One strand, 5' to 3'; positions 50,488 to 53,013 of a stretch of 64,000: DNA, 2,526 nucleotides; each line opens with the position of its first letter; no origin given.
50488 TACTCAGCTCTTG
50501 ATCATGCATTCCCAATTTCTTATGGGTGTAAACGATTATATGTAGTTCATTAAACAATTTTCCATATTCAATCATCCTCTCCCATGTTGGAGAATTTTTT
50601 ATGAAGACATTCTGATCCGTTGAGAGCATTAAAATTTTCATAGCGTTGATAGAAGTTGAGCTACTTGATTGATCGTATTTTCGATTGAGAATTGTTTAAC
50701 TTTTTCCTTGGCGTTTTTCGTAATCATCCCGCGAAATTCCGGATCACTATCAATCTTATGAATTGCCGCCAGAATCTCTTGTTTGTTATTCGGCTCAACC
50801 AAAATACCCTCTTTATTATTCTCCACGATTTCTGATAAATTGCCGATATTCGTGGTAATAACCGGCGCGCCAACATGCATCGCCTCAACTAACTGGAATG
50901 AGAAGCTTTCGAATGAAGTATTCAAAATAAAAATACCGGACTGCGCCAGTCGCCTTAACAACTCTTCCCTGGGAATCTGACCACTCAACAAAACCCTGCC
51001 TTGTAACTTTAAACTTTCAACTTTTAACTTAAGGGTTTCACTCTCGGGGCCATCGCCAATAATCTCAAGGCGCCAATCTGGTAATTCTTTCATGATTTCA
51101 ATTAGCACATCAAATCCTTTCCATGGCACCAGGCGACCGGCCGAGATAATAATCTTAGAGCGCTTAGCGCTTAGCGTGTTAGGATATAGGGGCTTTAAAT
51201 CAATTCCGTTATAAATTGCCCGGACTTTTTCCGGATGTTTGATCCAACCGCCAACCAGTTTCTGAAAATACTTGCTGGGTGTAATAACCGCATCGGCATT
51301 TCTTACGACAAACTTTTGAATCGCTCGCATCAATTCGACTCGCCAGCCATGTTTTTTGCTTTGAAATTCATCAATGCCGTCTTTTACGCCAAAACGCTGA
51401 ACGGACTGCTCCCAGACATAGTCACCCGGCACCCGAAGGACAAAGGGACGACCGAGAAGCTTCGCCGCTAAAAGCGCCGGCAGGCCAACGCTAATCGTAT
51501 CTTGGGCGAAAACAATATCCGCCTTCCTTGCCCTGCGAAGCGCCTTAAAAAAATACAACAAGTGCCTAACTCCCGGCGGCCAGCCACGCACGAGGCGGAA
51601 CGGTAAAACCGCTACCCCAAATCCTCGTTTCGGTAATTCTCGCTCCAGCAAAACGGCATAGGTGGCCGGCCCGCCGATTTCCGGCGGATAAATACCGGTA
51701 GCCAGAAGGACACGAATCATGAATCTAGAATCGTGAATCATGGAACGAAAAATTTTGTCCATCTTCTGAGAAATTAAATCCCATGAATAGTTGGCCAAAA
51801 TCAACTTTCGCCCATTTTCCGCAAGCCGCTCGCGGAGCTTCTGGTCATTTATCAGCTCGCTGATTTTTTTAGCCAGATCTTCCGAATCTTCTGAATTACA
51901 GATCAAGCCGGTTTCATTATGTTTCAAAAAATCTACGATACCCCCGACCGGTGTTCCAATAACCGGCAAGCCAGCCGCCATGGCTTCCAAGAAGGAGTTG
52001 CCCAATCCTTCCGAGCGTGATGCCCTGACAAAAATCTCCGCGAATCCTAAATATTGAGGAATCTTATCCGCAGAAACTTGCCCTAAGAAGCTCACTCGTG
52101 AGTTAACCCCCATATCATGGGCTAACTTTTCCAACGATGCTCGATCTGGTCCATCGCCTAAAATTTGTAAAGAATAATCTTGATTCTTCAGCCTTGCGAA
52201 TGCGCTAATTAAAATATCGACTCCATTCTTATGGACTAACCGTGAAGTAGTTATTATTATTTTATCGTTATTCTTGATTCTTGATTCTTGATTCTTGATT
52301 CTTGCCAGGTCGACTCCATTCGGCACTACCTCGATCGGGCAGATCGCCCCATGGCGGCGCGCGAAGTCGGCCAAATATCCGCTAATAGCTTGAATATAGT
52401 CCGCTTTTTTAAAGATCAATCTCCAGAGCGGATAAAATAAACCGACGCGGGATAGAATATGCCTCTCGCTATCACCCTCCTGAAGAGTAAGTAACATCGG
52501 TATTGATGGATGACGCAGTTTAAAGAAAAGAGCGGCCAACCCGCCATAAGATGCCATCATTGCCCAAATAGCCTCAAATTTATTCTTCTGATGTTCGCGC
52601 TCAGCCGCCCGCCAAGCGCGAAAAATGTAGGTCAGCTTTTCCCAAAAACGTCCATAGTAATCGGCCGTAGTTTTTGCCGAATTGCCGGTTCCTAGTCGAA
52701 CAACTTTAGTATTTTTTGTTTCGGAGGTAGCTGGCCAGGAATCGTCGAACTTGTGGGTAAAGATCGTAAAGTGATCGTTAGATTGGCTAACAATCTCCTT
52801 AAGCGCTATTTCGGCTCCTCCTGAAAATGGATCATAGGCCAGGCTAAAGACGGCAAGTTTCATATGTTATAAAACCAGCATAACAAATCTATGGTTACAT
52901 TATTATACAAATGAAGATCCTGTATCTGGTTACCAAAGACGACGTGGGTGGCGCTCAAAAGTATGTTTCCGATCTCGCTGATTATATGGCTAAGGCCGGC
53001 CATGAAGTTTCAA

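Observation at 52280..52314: Perfect (ATTCTTG)x5 heptanucleotide tract in the tandem GT4 gene; similar heptad tracts in two other GT4 genes suggest phase variation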

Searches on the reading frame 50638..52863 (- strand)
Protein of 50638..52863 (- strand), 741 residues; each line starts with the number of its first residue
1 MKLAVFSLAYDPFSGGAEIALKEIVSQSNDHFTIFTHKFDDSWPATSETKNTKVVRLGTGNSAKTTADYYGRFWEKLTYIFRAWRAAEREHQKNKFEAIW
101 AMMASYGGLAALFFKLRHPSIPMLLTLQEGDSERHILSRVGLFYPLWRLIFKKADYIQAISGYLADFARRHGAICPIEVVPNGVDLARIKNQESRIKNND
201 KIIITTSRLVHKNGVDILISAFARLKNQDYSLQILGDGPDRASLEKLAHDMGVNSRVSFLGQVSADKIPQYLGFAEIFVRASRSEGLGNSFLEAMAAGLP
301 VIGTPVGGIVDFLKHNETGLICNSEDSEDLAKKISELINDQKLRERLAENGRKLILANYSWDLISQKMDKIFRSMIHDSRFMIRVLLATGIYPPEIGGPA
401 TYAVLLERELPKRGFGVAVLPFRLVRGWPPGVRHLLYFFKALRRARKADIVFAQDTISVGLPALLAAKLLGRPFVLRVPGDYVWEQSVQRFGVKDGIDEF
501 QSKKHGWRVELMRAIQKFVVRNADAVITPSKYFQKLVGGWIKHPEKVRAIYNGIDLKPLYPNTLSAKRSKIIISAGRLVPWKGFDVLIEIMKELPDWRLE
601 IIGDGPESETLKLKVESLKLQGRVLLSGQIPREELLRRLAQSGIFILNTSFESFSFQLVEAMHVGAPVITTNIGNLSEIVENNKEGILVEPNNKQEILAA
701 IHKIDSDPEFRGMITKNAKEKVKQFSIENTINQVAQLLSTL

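Call 8: search_protein_families(library=pfam, proteins=[window:50638-52863:-])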
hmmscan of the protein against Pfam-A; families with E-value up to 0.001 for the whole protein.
window:50638-52863:- (741 aa): 6 families
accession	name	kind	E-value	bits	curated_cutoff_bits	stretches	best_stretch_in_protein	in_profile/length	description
PF00534.26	Glycos_transf_1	-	5.8e-86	286.8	26.4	2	191-353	6-171/172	Glycosyl transferases group 1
PF13692.12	Glyco_trans_1_4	-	7.7e-65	217.9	27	2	201-340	2-142/142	Glycosyl transferases group 1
PF13439.12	Glyco_transf_4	-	2.7e-27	96.3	28.5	2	397-556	2-168/170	Glycosyltransferase Family 4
PF13579.12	Glyco_trans_4_4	-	1.2e-25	91.1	29.7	2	408-553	33-158/158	Glycosyl transferase 4-like domain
PF13524.12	Glyco_trans_1_2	-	7.6e-22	78.3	25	2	228-363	13-137/144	Glycosyl transferase-like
PF20706.3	GT4-conflict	-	2.7e-11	43.5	26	1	150-365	143-382/385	Family 4 Glycosyltransferase in conflict systems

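Call 15: find_encoding_contigs(protein=window:50638-52863:-, flank=10000, max_places=10)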
Protein window:50638-52863:- (741 aa): 2 contigs read that carry it; 1 place shown.
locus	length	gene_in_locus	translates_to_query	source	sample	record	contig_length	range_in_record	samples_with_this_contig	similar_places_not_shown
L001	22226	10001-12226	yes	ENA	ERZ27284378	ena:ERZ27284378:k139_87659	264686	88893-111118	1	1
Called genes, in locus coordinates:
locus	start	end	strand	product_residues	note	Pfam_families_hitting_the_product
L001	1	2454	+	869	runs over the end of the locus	PF02861:Clp_N, PF23569:NBD_SMAX1, PF00004:AAA, PF17871:AAA_lid_9, PF07724:AAA_2, PF00004:AAA, PF07728:AAA_5, PF10431:ClpB_D2-small, +8 more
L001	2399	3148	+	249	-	-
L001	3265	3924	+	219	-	-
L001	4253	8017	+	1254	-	PF01471:PG_binding_1 (weak)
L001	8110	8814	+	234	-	PF23914:TPR_CcmH_CycH (faint), PF13181:TPR_8 (faint), PF13414:TPR_11 (faint), PF13431:TPR_17 (faint), PF07719:TPR_2 (faint), PF13424:TPR_12 (faint), PF00515:TPR_1 (weak)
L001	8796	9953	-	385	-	PF13439:Glyco_transf_4, PF13579:Glyco_trans_4_4, PF00534:Glycos_transf_1, PF13692:Glyco_trans_1_4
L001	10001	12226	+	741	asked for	PF13439:Glyco_transf_4, PF13579:Glyco_trans_4_4, PF20706:GT4-conflict, PF00534:Glycos_transf_1, PF13692:Glyco_trans_1_4, PF13524:Glyco_trans_1_2, PF13579:Glyco_trans_4_4, PF13439:Glyco_transf_4, +3 more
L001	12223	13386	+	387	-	PF13439:Glyco_transf_4 (weak), PF20706:GT4-conflict, PF00534:Glycos_transf_1, PF13692:Glyco_trans_1_4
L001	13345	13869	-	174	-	PF02698:DUF218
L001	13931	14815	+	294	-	PF01073:3Beta_HSD, PF01370:Epimerase, PF02719:Polysacc_synt_2 (faint), PF04321:RmlD_sub_bind (weak), PF05368:NmrA (faint), PF07993:NAD_binding_4 (faint), PF13460:NAD_binding_10 (weak), PF16363:GDP_Man_Dehyd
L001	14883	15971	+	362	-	PF00534:Glycos_transf_1, PF13692:Glyco_trans_1_4, PF13524:Glyco_trans_1_2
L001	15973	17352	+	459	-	PF01943:Polysacc_synt (faint)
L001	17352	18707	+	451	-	PF04464:Glyphos_transf (faint)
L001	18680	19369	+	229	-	PF13489:Methyltransf_23, PF13847:Methyltransf_31, PF08241:Methyltransf_11, PF08242:Methyltransf_12, PF13649:Methyltransf_25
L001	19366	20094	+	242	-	PF13489:Methyltransf_23, PF13847:Methyltransf_31 (weak), PF08241:Methyltransf_11, PF08242:Methyltransf_12 (weak), PF13649:Methyltransf_25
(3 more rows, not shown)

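Call 16: find_homologous_proteins(query=window:50638-52863:-)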
Query window:50638-52863:- (741 aa): 1246 proteins with E <= 0.001 among 8000 candidates; the best 120 are listed.
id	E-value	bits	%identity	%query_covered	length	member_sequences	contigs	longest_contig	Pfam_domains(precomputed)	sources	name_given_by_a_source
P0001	0.0e+0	1672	100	100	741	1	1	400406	PF00534.27,PF13579.13,PF13524.13,PF13439.13,PF20706.4,PF13692.13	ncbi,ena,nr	ncbi:MAG: hypothetical protein G01um10143_189 [Parcubacteria group bacterium Gr01-1014_3]|nr:MAG: hy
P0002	0.0e+0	1197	71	100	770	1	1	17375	PF00534.27,PF13579.13,PF13524.13,PF13439.13,PF20706.4,PF13692.13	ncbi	-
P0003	2.7e-292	989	60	100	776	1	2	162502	PF00534.27,PF13579.13,PF13524.13,PF13439.13,PF20706.4,PF13692.13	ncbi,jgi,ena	-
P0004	1.1e-289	981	59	100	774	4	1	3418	PF00534.27,PF13579.13,PF13524.13,PF13439.13,PF20706.4,PF13692.13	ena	-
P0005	3.2e-289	979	60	100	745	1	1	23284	PF00534.27,PF13579.13,PF13524.13,PF13439.13,PF20706.4,PF13692.13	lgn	-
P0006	4.5e-289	979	60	100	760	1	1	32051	PF00534.27,PF13579.13,PF13524.13,PF13439.13,PF20706.4,PF13692.13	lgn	-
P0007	1.5e-288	977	59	100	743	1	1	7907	PF00534.27,PF13579.13,PF13524.13,PF13439.13,PF20706.4,PF13692.13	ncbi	-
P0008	1.9e-288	977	60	100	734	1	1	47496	PF00534.27,PF13579.13,PF13524.13,PF13439.13,PF20706.4,PF13692.13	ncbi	-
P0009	1.1e-287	974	59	100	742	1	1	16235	PF00534.27,PF13579.13,PF13524.13,PF13439.13,PF20706.4,PF13692.13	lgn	-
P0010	3.2e-286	969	60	99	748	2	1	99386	PF00534.27,PF13579.13,PF13524.13,PF13439.13,PF20706.4,PF13692.13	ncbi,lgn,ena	-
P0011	8.2e-286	968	58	100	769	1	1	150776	PF00534.27,PF13579.13,PF13524.13,PF13439.13,PF20706.4,PF13692.13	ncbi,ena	-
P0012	7.6e-284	961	59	100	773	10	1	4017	PF00534.27,PF13579.13,PF13524.13,PF13439.13,PF20706.4,PF13692.13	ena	-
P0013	3.7e-282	956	59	100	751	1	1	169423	PF00534.27,PF13579.13,PF13524.13,PF13439.13,PF20706.4,PF13692.13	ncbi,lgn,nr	ncbi:MAG: glycosyltransferase family 4 protein [bacterium]|nr:glycosyltransferase family 4 protein [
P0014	1.1e-279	948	59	100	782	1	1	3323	PF00534.27,PF13579.13,PF13524.13,PF13439.13,PF20706.4,PF13692.13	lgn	-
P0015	9.4e-274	928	58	99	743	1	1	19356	PF00534.27,PF13579.13,PF13524.13,PF13439.13,PF20706.4,PF13692.13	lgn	-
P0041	3.0e-233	794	50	99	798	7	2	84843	PF00534.27,PF13579.13,PF13524.13,PF13439.13,PF20706.4,PF13692.13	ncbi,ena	ncbi:MAG: glycosyltransferase family 4 protein [Patescibacteria group bacterium]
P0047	3.1e-200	685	59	73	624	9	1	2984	PF00534.27,PF13579.13,PF13524.13,PF13439.13,PF20706.4,PF13692.13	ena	-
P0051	7.3e-197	674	47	99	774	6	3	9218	PF00534.27,PF13579.13,PF13524.13,PF13439.13,PF20706.4,PF13692.13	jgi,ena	-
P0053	3.8e-195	668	45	99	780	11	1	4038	PF00534.27,PF13579.13,PF02350.26,PF13524.13,PF13439.13,PF20706.4,PF13692.13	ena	-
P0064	2.9e-191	655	46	99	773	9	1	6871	PF00534.27,PF13579.13,PF13524.13,PF13439.13,PF20706.4,PF13692.13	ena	-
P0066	5.0e-190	651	45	99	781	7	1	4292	PF00534.27,PF13579.13,PF13524.13,PF13439.13,PF20706.4,PF13692.13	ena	-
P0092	6.9e-174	598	41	100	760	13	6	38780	PF00534.27,PF13579.13,PF13524.13,PF13439.13,PF20706.4,PF13692.13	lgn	-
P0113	6.5e-169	582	41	100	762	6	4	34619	PF00534.27,PF13579.13,PF13524.13,PF13439.13,PF20706.4,PF13692.13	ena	-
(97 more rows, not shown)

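Call 21: find_encoding_contigs(protein=P0005, flank=10000, max_places=3)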
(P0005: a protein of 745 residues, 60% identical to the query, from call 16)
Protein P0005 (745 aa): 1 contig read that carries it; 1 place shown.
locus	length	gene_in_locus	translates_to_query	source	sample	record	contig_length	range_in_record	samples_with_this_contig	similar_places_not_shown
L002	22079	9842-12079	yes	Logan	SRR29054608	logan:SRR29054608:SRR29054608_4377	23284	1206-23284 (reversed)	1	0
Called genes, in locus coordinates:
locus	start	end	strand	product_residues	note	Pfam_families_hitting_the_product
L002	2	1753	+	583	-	?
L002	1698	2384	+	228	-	-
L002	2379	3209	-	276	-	PF00483:NTP_transferase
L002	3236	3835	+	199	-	-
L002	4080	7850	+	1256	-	PF01471:PG_binding_1 (weak)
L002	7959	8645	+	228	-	PF13414:TPR_11 (faint), PF13428:TPR_14 (faint), PF13431:TPR_17 (faint), PF07719:TPR_2 (faint), PF13424:TPR_12 (faint), PF23914:TPR_CcmH_CycH (weak), PF13176:TPR_7 (faint), PF13181:TPR_8 (faint), +1 more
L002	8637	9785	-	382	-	PF13439:Glyco_transf_4, PF13579:Glyco_trans_4_4, PF00534:Glycos_transf_1, PF13692:Glyco_trans_1_4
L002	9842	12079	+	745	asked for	PF13439:Glyco_transf_4, PF13579:Glyco_trans_4_4, PF20706:GT4-conflict, PF00534:Glycos_transf_1, PF13692:Glyco_trans_1_4, PF13524:Glyco_trans_1_2, PF13439:Glyco_transf_4, PF00534:Glycos_transf_1, +4 more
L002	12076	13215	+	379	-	PF13439:Glyco_transf_4, PF13579:Glyco_trans_4_4 (faint), PF20706:GT4-conflict, PF00534:Glycos_transf_1, PF13692:Glyco_trans_1_4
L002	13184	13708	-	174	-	PF02698:DUF218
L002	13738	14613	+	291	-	PF00106:adh_short (weak), PF01073:3Beta_HSD, PF01370:Epimerase, PF02719:Polysacc_synt_2, PF13460:NAD_binding_10, PF16363:GDP_Man_Dehyd, PF01370:Epimerase, PF16363:GDP_Man_Dehyd, +2 more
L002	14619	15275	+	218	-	PF13489:Methyltransf_23, PF08241:Methyltransf_11, PF08242:Methyltransf_12 (faint), PF13649:Methyltransf_25 (weak)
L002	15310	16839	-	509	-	PF02310:B12-binding, PF04055:Radical_SAM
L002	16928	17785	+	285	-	-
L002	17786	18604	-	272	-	PF00891:Methyltransf_2 (faint), PF01209:Ubie_methyltran, PF03291:mRNA_G-N7_MeTrfase (weak), PF13489:Methyltransf_23, PF13847:Methyltransf_31, PF08241:Methyltransf_11, PF08242:Methyltransf_12, PF13649:Methyltransf_25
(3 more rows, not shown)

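Call 22: find_encoding_contigs(protein=P0004, flank=10000, max_places=6)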
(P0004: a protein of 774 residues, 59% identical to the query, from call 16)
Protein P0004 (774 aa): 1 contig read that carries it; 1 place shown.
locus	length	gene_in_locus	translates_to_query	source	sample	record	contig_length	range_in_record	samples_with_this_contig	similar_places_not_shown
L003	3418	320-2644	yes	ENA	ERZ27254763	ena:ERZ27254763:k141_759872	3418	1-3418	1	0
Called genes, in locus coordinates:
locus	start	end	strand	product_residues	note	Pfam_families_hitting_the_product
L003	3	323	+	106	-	?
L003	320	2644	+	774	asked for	PF13439:Glyco_transf_4, PF13579:Glyco_trans_4_4, PF20706:GT4-conflict, PF00534:Glycos_transf_1, PF13692:Glyco_trans_1_4, PF13524:Glyco_trans_1_2, PF13439:Glyco_transf_4, PF13579:Glyco_trans_4_4, +4 more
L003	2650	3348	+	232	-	PF08242:Methyltransf_12 (faint), PF13489:Methyltransf_23, PF08241:Methyltransf_11, PF13649:Methyltransf_25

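Call 28: find_related_loci(query=A1, collection=genome_contigs, flank=10000)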
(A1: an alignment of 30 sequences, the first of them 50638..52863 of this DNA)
Query A1 (741 aa) in genome_contigs; peptide patterns used: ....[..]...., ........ (x = any residue, [..] = any of these).
600 stretches matched a pattern (row limit reached: there are more); 573 encode a relative of the query (tblastn E <= 1e-3); the best 80 are kept; 80 distinct loci.
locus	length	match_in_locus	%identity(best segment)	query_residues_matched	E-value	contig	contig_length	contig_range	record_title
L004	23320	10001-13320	60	3-739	0e+0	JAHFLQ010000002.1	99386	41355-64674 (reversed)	MAG: bacterium isolate nzgw437 NODE_167_length_99387_cov_7.123567, whole genome shotgun sequence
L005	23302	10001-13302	55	2-741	0e+0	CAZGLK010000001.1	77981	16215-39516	MAG TPA_asm: uncultured Candidatus Saccharibacteria bacterium isolate binchicken_co38_1088 genome assembly, contig: NODE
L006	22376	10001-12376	50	2-738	0e+0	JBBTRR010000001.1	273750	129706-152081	MAG: Patescibacteria group bacterium isolate H52-bin035_1 H52_bin035_1_000000000001, whole genome shotgun sequence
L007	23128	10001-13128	58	1-738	0e+0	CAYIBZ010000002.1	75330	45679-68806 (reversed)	MAG TPA_asm: uncultured Candidatus Saccharibacteria bacterium isolate ERP119705_co1_679 genome assembly, contig: NODE_21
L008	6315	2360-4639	44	3-740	0e+0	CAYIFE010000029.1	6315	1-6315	MAG TPA_asm: uncultured Candidatus Saccharibacteria bacterium isolate ERP119705_co1_1103 genome assembly, contig: NODE_2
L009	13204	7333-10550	47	2-741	0e+0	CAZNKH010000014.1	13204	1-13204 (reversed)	MAG TPA_asm: uncultured Candidatus Saccharibacteria bacterium isolate binchicken_co115_319 genome assembly, contig: NODE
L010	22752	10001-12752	61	2-741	0e+0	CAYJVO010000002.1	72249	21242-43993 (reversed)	MAG TPA_asm: uncultured Candidatus Saccharibacteria bacterium isolate ERP125453_co1_472 genome assembly, contig: NODE_21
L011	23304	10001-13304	46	1-739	0e+0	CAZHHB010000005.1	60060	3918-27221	MAG TPA_asm: uncultured Candidatus Saccharibacteria bacterium isolate ERP113451_co1_453 genome assembly, contig: NODE_35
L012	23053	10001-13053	45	5-738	0e+0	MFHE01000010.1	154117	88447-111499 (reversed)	MAG: Candidatus Giovannonibacteria bacterium RIFCSPHIGHO2_01_FULL_45_24 rifcsphigho2_01_scaffold_583, whole genome shotg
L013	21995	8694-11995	46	3-741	0e+0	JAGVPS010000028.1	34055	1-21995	MAG: Candidatus Paceibacterota bacterium isolate DeMMO3_58 c_000000054589, whole genome shotgun sequence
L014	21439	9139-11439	45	2-738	0e+0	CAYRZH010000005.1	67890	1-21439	MAG TPA_asm: uncultured Candidatus Saccharibacteria bacterium isolate binchicken_co16_374 genome assembly, contig: NODE_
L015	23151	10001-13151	45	2-738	0e+0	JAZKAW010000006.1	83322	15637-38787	MAG: Patescibacteria group bacterium isolate ADI_H3L2_1_122_18_3-bin049_1 ADIH3L21_B049_1_000000000006, whole genome sho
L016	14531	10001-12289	43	5-732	0e+0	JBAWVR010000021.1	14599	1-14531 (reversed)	MAG: bacterium isolate ELA016 MAG016_21, whole genome shotgun sequence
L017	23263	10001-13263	43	2-736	0e+0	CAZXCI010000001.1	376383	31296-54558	MAG TPA_asm: uncultured Candidatus Saccharibacteria bacterium isolate SRP192927_co3_359 genome assembly, contig: NODE_4_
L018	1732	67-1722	53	201-741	0e+0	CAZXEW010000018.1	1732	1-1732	MAG TPA_asm: uncultured Gammaproteobacteria bacterium isolate binchicken_co203_146 genome assembly, contig: k141_2706157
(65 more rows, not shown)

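Call 32: list_cluster_members(proteins=[P0012, P0092, P0053, P0047, P0064, P0041, P0066, P0051, P0113, P0004])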
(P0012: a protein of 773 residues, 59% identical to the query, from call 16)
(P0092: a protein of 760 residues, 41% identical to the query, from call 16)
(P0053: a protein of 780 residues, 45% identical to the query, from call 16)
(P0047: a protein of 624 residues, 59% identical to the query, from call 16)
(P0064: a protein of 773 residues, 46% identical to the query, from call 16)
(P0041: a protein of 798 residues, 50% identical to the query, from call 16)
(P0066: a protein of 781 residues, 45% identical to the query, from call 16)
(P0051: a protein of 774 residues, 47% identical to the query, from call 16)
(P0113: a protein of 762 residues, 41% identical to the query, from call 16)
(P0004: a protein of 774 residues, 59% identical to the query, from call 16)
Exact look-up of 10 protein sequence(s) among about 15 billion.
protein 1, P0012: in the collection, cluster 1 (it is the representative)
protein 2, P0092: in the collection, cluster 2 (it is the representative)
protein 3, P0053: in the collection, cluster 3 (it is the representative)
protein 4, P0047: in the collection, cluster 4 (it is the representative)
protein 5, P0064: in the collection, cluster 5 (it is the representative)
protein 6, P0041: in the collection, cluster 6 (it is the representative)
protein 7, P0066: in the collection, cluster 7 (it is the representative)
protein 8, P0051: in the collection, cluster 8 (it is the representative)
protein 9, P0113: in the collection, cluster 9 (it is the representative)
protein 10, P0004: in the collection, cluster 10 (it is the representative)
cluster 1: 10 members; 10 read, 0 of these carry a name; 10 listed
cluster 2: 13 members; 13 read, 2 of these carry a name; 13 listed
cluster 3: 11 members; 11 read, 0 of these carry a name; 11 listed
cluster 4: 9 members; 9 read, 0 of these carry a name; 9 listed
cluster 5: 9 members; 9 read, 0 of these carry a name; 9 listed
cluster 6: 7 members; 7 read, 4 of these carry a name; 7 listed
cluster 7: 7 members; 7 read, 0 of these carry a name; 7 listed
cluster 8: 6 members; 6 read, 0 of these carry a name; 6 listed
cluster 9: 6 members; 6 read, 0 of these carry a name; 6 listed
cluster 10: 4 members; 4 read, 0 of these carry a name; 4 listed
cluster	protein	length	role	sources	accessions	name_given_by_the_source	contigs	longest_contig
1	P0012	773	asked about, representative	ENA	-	-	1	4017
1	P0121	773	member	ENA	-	-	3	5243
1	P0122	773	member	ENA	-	-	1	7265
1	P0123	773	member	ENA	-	-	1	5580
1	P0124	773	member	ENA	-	-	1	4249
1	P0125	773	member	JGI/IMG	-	-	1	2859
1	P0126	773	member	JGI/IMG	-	-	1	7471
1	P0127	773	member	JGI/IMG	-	-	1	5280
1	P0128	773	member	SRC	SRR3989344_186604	-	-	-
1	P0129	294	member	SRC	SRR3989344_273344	-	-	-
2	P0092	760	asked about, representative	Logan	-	-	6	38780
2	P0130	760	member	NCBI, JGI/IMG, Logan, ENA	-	glycosyltransferase involved in cell wall biosynthesis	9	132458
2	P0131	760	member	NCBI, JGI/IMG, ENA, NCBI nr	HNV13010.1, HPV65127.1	MAG TPA: glycosyltransferase family 4 protein [bacterium] | glycosyltransferase family 4 protein [bacterium]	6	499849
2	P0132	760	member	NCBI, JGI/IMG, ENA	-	-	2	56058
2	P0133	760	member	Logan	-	-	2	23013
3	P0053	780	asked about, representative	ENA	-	-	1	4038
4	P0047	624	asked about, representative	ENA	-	-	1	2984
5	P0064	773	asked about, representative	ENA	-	-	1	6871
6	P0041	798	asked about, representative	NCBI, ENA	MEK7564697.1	MAG: glycosyltransferase family 4 protein [Patescibacteria group bacterium]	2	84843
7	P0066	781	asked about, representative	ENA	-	-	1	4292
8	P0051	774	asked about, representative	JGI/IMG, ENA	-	-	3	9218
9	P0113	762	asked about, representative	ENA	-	-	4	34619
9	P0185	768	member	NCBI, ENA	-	-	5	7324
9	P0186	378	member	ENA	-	-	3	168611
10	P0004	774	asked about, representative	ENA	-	-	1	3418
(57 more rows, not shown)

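Call 35: find_encoding_contigs(protein=P0186, flank=3000, max_places=3)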
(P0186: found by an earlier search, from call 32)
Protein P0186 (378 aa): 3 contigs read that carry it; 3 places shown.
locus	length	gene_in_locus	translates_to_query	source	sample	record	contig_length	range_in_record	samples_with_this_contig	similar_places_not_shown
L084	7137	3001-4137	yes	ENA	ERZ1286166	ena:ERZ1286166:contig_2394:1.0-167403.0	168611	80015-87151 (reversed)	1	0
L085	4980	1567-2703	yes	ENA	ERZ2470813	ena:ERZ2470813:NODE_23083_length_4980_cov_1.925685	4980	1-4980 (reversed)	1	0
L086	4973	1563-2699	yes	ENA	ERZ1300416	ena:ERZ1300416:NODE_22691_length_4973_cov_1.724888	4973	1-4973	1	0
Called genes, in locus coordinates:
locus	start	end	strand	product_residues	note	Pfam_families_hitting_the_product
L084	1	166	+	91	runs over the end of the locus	-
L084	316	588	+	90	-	-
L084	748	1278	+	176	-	PF00391:PEP-utilizers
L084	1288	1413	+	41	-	-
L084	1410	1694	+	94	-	-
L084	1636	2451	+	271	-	-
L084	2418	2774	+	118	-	-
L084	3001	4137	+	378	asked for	PF13439:Glyco_transf_4, PF00534:Glycos_transf_1, PF13692:Glyco_trans_1_4, PF13524:Glyco_trans_1_2 (weak), PF20706:GT4-conflict (weak)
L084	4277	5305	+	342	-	PF13439:Glyco_transf_4, PF13579:Glyco_trans_4_4 (weak), PF00534:Glycos_transf_1, PF13692:Glyco_trans_1_4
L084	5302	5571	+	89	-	-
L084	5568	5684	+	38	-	-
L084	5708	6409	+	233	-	PF20706:GT4-conflict, PF00534:Glycos_transf_1, PF13692:Glyco_trans_1_4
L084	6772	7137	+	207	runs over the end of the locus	PF00534:Glycos_transf_1, PF13692:Glyco_trans_1_4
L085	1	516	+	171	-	?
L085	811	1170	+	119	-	-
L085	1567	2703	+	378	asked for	PF13439:Glyco_transf_4, PF00534:Glycos_transf_1, PF13692:Glyco_trans_1_4, PF13524:Glyco_trans_1_2 (weak), PF20706:GT4-conflict (weak)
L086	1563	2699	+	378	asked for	PF13439:Glyco_transf_4, PF00534:Glycos_transf_1, PF13692:Glyco_trans_1_4, PF13524:Glyco_trans_1_2 (weak), PF20706:GT4-conflict (weak)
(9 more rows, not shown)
